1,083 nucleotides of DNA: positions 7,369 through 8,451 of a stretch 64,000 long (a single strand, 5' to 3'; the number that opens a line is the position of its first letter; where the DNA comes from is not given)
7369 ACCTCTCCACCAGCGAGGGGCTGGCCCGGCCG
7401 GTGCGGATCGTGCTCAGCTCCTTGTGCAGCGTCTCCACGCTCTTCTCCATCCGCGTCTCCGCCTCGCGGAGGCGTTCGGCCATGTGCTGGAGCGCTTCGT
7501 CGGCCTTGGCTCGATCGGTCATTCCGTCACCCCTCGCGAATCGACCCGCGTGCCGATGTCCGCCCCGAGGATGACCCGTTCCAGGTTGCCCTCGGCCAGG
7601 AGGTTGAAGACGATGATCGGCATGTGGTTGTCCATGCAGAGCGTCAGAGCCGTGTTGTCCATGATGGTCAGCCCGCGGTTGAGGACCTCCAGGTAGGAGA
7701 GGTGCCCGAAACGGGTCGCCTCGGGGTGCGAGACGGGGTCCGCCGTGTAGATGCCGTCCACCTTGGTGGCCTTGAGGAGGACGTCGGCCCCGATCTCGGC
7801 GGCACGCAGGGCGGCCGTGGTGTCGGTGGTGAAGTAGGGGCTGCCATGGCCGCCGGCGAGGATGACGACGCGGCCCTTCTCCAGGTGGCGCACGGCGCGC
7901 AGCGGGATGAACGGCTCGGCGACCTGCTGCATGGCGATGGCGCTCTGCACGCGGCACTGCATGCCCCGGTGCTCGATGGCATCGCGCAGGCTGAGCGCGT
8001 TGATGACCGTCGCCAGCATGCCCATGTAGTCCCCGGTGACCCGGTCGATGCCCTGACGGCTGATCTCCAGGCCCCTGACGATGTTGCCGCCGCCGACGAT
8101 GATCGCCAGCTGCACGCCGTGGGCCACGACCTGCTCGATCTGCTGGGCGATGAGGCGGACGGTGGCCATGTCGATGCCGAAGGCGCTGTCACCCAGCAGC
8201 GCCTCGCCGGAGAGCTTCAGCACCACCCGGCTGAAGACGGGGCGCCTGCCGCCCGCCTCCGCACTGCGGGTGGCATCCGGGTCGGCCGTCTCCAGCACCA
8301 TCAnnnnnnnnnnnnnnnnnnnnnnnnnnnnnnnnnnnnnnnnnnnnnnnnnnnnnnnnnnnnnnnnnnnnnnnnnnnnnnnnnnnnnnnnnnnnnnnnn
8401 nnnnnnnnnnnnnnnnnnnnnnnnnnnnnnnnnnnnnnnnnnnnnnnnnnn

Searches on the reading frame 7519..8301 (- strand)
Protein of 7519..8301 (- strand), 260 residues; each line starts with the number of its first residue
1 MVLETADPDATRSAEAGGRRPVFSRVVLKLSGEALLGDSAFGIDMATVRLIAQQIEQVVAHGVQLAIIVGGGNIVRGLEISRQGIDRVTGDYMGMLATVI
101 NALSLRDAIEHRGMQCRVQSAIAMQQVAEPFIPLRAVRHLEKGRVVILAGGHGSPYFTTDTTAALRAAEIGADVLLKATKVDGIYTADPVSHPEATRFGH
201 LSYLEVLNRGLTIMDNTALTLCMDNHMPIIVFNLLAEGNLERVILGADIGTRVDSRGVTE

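Call 28: search_protein_families(library=pfam, proteins=[window:7519-8301:-], max_evalue=0.00001)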
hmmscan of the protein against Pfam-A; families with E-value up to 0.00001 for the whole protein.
window:7519-8301:- (260 aa): 1 family
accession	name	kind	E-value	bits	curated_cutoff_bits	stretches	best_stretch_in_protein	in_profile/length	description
PF00696.33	AA_kinase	-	9.5e-35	120.8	24.9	1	25-233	2-234/234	Amino acid kinase family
